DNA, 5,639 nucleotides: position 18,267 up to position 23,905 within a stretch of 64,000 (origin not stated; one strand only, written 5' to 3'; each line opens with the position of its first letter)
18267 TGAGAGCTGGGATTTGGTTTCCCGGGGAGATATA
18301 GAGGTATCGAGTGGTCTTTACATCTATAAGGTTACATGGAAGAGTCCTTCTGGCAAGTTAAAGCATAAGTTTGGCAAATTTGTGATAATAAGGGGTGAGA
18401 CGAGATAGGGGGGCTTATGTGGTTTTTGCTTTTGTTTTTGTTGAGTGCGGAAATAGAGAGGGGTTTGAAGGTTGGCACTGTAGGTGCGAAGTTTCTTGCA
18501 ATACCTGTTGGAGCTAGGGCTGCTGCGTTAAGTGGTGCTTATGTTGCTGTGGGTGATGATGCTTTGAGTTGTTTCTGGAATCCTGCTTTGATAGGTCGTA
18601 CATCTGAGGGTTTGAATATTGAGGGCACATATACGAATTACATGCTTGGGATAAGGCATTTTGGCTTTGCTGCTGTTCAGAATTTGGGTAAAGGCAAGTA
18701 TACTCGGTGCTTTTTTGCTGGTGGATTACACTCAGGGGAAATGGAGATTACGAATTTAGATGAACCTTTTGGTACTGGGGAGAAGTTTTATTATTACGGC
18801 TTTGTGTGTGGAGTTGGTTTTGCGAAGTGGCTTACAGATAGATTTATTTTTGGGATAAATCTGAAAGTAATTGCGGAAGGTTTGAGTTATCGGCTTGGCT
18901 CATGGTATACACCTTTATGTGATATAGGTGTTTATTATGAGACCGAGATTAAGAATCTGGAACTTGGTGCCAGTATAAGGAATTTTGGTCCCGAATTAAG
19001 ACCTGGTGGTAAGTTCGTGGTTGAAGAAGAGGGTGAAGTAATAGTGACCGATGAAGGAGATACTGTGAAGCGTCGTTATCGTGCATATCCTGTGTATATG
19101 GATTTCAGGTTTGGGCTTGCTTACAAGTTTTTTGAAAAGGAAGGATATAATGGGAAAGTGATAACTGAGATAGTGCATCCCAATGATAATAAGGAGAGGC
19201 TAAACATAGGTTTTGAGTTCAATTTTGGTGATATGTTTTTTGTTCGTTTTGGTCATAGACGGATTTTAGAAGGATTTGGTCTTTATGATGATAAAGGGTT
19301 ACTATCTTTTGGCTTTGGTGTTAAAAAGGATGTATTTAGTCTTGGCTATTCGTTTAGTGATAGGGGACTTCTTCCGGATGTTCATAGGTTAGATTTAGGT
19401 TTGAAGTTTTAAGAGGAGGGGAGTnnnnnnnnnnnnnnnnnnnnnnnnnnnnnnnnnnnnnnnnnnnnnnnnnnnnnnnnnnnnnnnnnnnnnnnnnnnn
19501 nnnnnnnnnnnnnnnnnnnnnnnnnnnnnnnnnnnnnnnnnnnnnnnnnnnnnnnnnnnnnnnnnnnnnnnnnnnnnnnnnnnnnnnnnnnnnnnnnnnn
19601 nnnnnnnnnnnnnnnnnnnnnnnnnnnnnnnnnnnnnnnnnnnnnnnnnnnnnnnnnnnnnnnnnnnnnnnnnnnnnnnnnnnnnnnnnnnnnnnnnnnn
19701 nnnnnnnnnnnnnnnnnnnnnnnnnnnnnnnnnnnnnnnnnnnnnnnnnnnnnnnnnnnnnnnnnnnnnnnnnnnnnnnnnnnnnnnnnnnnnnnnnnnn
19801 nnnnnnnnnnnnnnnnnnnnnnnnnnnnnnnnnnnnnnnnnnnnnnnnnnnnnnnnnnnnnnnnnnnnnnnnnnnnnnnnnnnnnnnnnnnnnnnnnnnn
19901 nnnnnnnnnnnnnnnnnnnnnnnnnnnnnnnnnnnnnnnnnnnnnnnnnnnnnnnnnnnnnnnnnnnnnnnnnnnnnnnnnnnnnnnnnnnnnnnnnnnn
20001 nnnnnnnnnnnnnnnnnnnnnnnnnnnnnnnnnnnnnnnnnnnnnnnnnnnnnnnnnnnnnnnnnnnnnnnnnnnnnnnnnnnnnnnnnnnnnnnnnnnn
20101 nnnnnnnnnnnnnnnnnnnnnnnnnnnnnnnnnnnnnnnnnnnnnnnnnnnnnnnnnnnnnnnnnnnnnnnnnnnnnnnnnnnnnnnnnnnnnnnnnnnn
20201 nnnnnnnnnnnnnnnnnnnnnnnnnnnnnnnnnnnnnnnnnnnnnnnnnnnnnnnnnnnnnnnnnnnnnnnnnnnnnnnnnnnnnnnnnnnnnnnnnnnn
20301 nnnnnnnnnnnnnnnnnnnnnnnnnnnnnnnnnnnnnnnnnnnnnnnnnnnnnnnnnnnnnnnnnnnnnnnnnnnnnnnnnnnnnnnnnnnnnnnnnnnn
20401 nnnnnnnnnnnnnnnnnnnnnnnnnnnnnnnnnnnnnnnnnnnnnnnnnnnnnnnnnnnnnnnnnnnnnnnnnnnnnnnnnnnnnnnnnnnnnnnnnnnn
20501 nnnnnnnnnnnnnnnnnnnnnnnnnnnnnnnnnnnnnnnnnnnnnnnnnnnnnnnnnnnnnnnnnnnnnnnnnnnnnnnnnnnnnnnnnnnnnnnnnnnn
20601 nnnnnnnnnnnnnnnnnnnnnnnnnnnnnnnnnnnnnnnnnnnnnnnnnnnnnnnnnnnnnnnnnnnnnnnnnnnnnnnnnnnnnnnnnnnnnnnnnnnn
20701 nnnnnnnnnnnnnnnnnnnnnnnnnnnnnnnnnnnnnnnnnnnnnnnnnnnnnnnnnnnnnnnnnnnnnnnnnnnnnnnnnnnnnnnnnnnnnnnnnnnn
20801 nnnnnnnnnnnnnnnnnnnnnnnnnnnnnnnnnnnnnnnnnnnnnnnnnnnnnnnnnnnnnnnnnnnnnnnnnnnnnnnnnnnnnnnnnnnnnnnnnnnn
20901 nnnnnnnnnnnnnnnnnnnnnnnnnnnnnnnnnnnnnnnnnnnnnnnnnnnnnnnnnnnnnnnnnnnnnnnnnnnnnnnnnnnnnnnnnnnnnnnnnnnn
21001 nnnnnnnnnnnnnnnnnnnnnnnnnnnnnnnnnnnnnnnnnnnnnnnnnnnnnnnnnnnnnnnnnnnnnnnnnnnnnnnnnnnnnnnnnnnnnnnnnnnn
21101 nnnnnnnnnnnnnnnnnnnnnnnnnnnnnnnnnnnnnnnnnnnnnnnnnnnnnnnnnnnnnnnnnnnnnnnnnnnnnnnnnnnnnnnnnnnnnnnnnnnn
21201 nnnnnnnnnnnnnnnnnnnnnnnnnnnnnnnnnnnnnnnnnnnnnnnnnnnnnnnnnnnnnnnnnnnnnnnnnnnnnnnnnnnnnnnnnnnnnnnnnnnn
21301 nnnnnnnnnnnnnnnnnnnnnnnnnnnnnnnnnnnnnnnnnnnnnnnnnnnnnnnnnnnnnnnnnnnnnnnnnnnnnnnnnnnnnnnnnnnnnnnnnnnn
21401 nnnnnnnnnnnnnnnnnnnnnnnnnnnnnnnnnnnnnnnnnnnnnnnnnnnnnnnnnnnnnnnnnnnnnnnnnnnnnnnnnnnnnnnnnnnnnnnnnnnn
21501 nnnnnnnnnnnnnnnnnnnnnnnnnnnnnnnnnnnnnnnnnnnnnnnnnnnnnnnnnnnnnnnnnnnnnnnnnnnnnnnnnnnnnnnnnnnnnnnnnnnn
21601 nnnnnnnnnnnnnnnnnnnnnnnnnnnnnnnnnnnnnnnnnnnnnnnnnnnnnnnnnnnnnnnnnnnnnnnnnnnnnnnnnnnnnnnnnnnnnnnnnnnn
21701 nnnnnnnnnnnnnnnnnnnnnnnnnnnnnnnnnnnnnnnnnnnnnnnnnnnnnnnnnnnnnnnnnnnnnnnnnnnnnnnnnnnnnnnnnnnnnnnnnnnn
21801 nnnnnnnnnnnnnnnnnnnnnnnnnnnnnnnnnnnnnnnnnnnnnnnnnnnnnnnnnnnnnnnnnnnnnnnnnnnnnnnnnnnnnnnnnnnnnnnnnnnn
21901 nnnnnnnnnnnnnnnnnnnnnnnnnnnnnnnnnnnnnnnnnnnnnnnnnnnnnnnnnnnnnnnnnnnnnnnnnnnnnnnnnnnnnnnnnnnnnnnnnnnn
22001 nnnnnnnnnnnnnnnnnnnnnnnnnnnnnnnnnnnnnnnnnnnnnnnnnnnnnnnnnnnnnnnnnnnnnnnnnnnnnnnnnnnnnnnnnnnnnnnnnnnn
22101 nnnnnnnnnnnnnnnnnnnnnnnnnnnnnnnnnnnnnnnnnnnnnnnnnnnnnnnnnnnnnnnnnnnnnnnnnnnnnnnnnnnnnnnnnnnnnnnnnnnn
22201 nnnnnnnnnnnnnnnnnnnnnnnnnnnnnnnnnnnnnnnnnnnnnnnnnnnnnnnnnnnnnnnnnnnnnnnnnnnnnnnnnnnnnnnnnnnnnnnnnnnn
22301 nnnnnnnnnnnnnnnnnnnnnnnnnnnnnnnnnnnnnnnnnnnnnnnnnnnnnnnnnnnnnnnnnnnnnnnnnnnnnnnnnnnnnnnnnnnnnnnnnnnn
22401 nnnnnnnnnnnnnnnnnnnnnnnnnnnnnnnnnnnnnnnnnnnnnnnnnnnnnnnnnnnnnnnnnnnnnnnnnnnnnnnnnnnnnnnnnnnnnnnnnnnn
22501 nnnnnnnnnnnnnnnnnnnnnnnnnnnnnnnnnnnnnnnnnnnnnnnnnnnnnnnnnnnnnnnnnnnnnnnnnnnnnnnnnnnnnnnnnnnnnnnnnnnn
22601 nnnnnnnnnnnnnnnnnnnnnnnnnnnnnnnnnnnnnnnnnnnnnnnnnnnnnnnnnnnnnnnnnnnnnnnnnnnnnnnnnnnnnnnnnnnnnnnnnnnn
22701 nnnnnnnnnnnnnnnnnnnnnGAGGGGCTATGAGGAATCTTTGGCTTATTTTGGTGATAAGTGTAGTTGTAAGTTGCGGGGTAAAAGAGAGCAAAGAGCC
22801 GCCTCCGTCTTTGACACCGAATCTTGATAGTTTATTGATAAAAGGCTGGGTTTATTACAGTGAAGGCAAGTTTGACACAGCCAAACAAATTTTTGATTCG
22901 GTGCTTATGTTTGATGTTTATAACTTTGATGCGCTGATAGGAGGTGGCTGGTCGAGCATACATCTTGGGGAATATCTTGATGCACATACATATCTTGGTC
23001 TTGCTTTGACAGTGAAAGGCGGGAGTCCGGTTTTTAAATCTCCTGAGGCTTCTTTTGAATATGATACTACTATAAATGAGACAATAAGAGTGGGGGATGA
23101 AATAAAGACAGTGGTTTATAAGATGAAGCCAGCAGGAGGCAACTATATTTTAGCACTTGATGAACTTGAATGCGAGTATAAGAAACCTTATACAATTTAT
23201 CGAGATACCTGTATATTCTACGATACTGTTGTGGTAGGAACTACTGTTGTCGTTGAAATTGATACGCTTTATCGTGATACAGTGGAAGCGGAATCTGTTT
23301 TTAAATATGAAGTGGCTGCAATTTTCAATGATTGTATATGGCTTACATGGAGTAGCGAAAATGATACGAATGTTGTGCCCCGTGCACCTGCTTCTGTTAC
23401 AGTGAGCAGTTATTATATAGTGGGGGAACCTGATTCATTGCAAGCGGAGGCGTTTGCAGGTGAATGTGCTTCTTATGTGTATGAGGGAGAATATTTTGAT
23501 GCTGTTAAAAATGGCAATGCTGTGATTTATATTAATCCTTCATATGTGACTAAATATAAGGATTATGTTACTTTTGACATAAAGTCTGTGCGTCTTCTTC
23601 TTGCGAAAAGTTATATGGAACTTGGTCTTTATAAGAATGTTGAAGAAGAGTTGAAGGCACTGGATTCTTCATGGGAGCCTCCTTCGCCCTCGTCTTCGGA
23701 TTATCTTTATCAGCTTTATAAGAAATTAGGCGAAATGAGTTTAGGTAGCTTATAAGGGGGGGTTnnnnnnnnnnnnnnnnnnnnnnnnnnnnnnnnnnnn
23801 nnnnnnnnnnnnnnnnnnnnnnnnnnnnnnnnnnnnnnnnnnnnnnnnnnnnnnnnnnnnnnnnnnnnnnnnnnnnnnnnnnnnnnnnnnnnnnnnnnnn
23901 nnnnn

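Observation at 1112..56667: Lineage-specific sigma70 promoter geometry: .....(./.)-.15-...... instead of N17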

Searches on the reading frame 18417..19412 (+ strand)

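Call 20: search_protein_families(library=pfam, proteins=[window:18417-19412:+])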
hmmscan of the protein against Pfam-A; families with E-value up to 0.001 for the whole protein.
window:18417-19412:+ (331 aa): 1 family
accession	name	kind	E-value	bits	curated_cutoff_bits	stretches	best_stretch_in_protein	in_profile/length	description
PF19572.5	PorV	-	0.00021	21.4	27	1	18-76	7-65/243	Type IX secretion system protein PorV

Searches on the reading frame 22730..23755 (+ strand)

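Call 20: search_protein_families(library=pfam, proteins=[window:22730-23755:+])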
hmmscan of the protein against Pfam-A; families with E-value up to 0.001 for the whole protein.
window:22730-23755:+ (341 aa): 1 family
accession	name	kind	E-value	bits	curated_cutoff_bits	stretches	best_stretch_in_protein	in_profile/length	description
PF07719.23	TPR_2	-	0.00036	20.9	27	0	37-59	6-28/34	Tetratricopeptide repeat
